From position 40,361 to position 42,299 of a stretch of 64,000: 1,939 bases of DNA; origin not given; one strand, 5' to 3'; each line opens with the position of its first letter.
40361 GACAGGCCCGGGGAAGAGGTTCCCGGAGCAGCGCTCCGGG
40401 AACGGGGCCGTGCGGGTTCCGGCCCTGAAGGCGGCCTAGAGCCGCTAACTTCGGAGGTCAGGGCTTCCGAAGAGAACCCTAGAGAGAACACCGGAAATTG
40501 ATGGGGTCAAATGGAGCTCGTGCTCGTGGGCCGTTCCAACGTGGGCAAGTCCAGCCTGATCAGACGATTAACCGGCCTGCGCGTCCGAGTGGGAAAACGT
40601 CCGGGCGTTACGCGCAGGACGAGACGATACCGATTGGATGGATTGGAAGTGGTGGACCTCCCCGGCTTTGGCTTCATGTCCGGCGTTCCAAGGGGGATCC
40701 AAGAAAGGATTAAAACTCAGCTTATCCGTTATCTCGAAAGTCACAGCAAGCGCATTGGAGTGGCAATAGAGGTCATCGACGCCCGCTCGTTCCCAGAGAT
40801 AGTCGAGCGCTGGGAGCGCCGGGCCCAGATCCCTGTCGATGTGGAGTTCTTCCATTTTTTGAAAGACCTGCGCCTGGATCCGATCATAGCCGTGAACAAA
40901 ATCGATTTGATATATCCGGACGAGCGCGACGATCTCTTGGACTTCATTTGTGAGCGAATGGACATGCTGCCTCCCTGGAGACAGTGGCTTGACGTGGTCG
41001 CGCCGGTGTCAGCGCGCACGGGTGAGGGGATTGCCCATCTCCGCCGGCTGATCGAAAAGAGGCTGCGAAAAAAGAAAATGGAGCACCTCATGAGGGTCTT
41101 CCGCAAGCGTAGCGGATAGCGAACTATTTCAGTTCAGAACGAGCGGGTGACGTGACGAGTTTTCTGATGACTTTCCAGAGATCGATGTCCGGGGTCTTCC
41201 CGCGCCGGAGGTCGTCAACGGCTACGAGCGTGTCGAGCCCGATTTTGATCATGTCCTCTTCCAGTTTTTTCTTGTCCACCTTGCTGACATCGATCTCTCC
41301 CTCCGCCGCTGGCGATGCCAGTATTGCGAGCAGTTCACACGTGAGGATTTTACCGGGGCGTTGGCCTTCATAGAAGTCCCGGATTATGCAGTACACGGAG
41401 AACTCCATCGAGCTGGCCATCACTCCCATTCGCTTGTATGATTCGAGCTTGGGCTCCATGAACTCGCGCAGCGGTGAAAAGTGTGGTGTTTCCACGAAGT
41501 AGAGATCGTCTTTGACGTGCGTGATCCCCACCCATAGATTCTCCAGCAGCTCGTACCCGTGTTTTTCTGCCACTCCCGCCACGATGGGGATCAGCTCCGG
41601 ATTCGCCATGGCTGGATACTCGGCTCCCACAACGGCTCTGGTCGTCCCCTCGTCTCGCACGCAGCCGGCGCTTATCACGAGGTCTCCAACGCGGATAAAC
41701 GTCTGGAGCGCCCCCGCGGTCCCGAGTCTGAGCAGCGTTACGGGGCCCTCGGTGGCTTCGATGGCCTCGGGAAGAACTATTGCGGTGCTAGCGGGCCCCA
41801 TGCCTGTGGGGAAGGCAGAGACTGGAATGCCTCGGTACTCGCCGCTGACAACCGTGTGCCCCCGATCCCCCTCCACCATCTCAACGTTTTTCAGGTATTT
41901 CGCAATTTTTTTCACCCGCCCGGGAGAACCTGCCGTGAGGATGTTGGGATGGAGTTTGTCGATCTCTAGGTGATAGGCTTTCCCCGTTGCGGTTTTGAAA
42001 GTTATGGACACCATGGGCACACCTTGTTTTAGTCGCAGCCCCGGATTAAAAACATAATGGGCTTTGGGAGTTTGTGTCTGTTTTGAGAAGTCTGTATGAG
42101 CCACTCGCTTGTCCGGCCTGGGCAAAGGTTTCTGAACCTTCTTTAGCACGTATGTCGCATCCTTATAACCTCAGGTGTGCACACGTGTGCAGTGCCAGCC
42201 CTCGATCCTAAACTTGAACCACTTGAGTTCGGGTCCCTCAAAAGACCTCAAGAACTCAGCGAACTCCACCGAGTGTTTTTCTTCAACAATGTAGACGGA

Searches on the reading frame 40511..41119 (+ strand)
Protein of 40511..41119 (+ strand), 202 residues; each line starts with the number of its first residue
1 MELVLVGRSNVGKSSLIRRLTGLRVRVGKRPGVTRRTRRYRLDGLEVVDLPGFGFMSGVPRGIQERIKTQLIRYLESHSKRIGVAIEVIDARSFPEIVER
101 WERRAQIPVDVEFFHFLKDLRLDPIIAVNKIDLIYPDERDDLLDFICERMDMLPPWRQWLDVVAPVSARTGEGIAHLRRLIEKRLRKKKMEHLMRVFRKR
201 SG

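Call 13: search_protein_families(library=pfam, proteins=[window:40511-41119:+])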
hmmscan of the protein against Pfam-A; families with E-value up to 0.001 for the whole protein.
window:40511-41119:+ (202 aa): 4 families
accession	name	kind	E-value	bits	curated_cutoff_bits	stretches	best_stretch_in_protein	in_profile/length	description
PF01926.29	MMR_HSR1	-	5.6e-17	62.3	21.9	1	3-130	2-113/113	50S ribosome-binding GTPase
PF02421.24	FeoB_N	-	4.1e-12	46.3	27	1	2-94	2-91/156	Ferrous iron transport protein B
PF03193.22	RsgA_GTPase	-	6e-07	29.9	30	0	4-53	110-168/174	RsgA GTPase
PF00009.33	GTP_EFTU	-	0.00083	19.4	26.5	0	112-184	112-185/188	Elongation factor Tu GTP binding domain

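Call 31: find_encoding_contigs(protein=window:40511-41119:+, flank=10000, max_places=10)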
Protein window:40511-41119:+ (202 aa): 2 contigs read that carry it; 2 places shown.
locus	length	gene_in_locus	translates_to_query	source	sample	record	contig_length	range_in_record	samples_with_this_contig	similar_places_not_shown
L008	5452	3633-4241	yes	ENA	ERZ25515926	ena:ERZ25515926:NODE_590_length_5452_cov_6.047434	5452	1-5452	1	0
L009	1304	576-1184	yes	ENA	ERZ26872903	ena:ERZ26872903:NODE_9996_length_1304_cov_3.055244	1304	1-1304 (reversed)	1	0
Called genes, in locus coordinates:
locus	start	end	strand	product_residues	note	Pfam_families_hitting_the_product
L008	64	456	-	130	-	PF01855:POR_N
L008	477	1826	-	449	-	PF02629:CoA_binding, PF13380:CoA_binding_2, PF13607:Succ_CoA_lig, PF19045:Ligase_CoA_2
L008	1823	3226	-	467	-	PF22039:HUTI_composite_bact, PF01979:Amidohydro_1, PF07969:Amidohydro_3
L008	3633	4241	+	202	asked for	PF01926:MMR_HSR1, PF02421:FeoB_N, PF03193:RsgA_GTPase (faint)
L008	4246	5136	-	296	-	PF01048:PNP_UDP_1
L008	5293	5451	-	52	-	?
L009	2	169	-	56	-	?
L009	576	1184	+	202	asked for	PF01926:MMR_HSR1, PF02421:FeoB_N, PF03193:RsgA_GTPase (faint)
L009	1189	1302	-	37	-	?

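Call 84: search_protein_families(library=ncbifam, proteins=[window:40511-41119:+], max_evalue=0.001)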
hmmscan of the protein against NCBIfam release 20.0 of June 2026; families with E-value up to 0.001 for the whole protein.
window:40511-41119:+ (202 aa): 20 families
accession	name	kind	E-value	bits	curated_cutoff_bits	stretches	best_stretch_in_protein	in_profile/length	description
NF003255.0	PRK04213.1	equivalog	6.7e-79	263.9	164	1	2-196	11-203/204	GTP-binding protein EngB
TIGR03598.1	GTPase_YsxC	equivalog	1.7e-20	73.5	124.45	1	2-181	20-185/186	ribosome biogenesis GTP-binding protein YihA/YsxC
TIGR03594.1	GTPase_EngA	equivalog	1.7e-12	47.1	306.7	1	3-76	3-78/432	ribosome biogenesis GTPase Der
TIGR03596.1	GTPase_YlqF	equivalog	2e-11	43.8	208.2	1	3-53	121-173/276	ribosome biogenesis GTPase YlqF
TIGR00437.1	feoB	equivalog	2.9e-10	39.5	315.65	1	7-92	1-83/594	ferrous iron transport protein B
TIGR00231.1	small_GTP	domain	1.4e-09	37.9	42.5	1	2-144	5-127/164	GTP-binding protein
NF000908.1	PRK00089.1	equivalog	1.6e-09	37.4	237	1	4-189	7-171/291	GTPase Era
NF007071.0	PRK09518.1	equivalog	9.3e-07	27.7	953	1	3-38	274-310/706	bifunctional cytidylate kinase/GTPase Der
NF008955.0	PRK12297.1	equivalog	1e-06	28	406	1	4-193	163-336/429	GTPase ObgE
NF002828.0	PRK03003.1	equivalog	1.5e-06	27.1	631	1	3-41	43-82/477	ribosome biogenesis GTPase Der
NF003661.0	PRK05291.1-3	equivalog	8e-06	25.4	380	1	1-191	217-376/448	tRNA uridine-5-carboxymethylaminomethyl(34) synthesis GTPase MnmE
TIGR02729.1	Obg_CgtA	equivalog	1.6e-05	24.1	280.25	1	4-182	161-325/329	Obg family GTPase CgtA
NF007105.0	PRK09554.1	equivalog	1.7e-05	23.2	683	1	3-94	6-98/772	Fe(2+) transporter permease subunit FeoB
NF008931.0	PRK12288.1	equivalog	5.9e-05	22.3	360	0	119-184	148-206/347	small ribosomal subunit biogenesis GTPase RsgA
NF008956.1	PRK12299.1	equivalog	0.00013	21.1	300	1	4-185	162-325/327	GTPase ObgE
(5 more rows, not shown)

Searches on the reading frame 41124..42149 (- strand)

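Call 13: search_protein_families(library=pfam, proteins=[window:41124-42149:-])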
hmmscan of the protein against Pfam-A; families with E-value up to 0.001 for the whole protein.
window:41124-42149:- (341 aa): 1 family
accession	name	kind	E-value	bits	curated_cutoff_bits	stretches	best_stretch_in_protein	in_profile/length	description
PF01048.26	PNP_UDP_1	-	2.4e-22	79.9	25.1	1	70-251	3-177/233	Phosphorylase superfamily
